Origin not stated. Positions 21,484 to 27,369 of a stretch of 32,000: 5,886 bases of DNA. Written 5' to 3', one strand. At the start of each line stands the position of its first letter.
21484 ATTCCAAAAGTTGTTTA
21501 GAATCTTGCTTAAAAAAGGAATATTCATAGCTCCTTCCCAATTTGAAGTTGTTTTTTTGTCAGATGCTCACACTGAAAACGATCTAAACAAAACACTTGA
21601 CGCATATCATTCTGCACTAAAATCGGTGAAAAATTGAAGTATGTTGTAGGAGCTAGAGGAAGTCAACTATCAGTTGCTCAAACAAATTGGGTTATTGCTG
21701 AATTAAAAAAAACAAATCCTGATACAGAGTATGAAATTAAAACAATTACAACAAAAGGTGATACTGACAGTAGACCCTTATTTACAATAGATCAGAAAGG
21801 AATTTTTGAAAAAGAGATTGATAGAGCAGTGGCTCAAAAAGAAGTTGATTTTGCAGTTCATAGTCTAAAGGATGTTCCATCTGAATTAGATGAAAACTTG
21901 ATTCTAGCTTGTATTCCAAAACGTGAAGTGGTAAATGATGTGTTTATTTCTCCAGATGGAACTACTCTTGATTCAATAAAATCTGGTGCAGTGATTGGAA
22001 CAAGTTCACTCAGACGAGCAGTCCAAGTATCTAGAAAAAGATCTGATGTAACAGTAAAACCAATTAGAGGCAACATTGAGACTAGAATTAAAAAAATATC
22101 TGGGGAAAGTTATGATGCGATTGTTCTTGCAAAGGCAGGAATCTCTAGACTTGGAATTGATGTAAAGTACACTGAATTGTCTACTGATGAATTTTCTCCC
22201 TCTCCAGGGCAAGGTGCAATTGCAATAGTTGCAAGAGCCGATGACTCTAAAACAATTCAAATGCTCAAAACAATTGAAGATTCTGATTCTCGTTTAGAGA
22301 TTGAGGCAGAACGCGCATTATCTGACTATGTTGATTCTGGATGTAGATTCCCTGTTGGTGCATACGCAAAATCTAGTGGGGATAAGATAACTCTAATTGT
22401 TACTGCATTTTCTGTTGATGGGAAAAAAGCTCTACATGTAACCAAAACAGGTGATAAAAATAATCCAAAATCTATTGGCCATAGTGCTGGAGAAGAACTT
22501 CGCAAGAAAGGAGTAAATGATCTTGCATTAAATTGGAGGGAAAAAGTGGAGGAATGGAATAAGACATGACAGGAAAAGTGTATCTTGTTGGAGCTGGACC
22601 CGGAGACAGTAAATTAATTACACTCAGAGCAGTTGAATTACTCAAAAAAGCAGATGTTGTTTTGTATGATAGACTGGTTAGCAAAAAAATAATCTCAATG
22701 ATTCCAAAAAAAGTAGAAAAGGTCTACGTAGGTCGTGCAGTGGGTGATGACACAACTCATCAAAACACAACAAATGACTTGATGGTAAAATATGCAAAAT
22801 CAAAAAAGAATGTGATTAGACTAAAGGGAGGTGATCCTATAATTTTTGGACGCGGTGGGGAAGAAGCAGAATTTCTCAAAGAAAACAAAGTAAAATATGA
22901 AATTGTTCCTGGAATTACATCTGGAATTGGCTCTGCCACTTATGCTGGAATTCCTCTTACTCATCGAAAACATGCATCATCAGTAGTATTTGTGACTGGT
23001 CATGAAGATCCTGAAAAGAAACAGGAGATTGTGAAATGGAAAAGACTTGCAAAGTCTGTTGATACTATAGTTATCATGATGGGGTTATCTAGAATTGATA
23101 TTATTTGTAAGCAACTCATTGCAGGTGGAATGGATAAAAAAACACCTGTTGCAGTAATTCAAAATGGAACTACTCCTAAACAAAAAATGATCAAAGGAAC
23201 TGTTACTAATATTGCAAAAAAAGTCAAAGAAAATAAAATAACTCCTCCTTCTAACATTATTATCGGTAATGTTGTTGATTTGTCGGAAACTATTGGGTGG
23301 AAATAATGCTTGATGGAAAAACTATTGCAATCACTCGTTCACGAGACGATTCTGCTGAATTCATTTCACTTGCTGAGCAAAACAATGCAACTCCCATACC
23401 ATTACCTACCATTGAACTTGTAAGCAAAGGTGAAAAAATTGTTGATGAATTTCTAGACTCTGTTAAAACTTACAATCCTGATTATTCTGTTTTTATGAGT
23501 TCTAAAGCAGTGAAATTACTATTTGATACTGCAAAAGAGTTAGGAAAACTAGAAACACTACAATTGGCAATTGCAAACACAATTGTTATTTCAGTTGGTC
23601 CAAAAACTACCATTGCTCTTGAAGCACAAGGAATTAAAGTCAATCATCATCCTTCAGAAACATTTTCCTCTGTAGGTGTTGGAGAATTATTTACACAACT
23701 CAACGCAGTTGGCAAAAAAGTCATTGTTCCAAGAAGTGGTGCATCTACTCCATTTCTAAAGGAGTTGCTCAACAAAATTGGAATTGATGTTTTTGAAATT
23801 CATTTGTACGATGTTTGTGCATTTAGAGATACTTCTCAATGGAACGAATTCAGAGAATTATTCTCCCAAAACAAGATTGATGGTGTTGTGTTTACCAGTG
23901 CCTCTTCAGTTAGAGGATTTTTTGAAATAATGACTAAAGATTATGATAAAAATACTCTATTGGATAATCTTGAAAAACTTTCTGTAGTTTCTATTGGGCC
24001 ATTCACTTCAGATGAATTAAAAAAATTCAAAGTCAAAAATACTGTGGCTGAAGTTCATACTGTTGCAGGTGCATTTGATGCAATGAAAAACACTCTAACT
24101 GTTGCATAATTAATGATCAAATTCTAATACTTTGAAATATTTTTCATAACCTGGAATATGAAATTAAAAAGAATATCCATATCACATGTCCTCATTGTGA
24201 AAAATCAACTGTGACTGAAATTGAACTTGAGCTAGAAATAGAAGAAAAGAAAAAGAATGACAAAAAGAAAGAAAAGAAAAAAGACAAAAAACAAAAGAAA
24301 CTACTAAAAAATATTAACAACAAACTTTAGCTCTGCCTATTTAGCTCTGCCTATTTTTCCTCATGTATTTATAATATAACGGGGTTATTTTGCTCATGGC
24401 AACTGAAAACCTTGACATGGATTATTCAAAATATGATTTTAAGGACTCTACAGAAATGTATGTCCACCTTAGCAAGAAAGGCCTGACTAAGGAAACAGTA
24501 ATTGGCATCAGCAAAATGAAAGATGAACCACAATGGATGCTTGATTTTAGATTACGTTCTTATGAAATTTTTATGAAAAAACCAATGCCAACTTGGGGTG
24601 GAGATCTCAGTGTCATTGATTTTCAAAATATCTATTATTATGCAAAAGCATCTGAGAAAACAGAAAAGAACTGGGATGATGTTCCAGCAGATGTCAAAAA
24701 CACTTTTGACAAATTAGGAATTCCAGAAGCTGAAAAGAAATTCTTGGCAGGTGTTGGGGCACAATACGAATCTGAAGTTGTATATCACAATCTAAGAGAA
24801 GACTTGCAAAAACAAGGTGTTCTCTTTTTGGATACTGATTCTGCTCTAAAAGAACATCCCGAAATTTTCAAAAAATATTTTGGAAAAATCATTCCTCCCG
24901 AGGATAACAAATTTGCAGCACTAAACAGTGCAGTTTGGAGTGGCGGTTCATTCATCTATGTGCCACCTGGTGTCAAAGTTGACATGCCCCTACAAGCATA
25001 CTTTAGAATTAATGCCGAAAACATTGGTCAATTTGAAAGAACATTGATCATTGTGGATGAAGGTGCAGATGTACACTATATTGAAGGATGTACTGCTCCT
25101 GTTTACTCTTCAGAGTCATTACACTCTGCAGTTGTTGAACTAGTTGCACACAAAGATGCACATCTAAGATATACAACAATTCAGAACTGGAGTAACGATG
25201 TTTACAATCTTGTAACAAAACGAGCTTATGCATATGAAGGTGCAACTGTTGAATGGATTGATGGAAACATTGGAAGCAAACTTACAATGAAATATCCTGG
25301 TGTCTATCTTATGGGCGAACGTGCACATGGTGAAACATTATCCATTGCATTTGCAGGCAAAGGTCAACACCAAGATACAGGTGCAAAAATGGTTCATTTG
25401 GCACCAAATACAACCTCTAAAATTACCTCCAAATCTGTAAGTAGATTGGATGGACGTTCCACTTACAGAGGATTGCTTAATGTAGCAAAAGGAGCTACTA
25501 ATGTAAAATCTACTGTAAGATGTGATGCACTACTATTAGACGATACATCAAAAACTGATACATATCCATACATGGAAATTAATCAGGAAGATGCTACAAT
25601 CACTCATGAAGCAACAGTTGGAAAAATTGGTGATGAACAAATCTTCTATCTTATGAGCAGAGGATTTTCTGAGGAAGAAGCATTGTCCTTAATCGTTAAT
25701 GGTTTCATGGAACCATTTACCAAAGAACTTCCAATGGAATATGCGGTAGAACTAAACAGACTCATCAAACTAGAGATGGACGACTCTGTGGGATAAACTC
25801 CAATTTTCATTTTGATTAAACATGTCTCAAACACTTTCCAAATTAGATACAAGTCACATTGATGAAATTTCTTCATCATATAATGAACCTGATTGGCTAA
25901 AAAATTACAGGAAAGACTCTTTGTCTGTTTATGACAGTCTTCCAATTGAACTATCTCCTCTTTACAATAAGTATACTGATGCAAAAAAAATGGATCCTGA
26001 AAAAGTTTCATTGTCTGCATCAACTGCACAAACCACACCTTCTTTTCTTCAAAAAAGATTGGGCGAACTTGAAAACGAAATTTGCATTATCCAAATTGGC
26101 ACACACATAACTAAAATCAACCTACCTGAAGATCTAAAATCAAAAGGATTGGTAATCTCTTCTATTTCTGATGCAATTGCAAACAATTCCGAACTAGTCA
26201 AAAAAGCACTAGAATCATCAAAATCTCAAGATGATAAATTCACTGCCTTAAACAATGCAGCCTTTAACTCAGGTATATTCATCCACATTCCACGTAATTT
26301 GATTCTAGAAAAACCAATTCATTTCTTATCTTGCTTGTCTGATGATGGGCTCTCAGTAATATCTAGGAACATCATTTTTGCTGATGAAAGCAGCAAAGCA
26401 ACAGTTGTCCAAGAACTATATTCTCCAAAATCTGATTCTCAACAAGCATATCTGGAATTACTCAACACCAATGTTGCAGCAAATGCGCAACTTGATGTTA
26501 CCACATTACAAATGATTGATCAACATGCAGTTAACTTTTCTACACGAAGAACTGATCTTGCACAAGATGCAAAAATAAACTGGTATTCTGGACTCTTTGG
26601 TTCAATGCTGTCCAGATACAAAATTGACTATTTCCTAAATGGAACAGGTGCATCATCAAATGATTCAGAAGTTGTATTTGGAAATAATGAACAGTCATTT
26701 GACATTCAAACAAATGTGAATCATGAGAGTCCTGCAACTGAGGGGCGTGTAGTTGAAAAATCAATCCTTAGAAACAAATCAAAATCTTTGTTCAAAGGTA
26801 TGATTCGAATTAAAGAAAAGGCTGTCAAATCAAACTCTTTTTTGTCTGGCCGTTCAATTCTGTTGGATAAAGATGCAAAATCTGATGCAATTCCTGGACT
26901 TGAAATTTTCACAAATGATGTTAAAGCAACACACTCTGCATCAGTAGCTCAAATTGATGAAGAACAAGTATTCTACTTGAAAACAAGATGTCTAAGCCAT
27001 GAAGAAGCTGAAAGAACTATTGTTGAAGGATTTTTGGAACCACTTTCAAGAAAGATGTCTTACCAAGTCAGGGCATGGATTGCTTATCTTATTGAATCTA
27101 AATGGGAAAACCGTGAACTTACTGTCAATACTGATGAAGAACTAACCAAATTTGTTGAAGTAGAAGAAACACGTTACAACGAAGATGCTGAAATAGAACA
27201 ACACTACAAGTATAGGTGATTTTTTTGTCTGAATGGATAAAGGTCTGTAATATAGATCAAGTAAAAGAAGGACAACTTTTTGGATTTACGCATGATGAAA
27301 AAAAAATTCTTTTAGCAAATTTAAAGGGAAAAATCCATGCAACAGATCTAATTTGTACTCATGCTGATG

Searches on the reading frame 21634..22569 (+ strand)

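Call 98: search_protein_families(library=pfam, proteins=[window:21634-22569:+], max_evalue=0.00001)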
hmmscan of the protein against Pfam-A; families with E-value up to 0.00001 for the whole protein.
window:21634-22569:+ (311 aa): 2 families
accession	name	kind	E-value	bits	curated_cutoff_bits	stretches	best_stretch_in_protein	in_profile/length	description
PF01379.25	Porphobil_deam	-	2.8e-73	246.3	22.1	1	4-208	2-206/207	Porphobilinogen deaminase, dipyromethane cofactor binding domain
PF03900.20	Porphobil_deamC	-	9.6e-13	48.7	26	1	221-290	2-73/74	Porphobilinogen deaminase, C-terminal domain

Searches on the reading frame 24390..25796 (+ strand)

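Call 98: search_protein_families(library=pfam, proteins=[window:24390-25796:+], max_evalue=0.00001)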
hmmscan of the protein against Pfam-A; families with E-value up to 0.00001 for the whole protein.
window:24390-25796:+ (468 aa): 2 families
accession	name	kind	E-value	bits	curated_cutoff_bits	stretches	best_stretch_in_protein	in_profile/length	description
PF01458.23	SUFBD_core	-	3.7e-87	292.1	27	1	205-439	1-232/232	SUF system FeS cluster assembly, SufBD core domain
PF19295.5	SufBD_N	-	2.3e-10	40.8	23.5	1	136-202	105-171/172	SufBD protein N-terminal region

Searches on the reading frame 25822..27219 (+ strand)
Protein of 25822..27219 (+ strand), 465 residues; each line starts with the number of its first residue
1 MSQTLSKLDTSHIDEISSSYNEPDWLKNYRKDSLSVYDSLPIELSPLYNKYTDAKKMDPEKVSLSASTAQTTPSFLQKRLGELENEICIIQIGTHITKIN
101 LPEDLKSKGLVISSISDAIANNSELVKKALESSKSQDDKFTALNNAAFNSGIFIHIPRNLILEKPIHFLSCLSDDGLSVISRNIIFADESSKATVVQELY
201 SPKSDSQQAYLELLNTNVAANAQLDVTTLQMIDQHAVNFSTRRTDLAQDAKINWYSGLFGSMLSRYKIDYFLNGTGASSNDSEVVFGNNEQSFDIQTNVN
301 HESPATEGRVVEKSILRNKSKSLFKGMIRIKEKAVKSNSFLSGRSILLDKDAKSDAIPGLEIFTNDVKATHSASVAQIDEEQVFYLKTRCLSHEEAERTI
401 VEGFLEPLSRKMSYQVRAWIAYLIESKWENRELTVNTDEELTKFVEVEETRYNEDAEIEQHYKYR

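Call 98: search_protein_families(library=pfam, proteins=[window:25822-27219:+], max_evalue=0.00001)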
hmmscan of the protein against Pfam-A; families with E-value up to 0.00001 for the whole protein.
window:25822-27219:+ (465 aa): 2 families
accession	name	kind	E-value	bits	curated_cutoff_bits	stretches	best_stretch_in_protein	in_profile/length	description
PF01458.23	SUFBD_core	-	4.2e-67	226.4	27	1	175-404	6-232/232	SUF system FeS cluster assembly, SufBD core domain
PF19295.5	SufBD_N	-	1.9e-08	34.6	23.5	1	94-167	98-171/172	SufBD protein N-terminal region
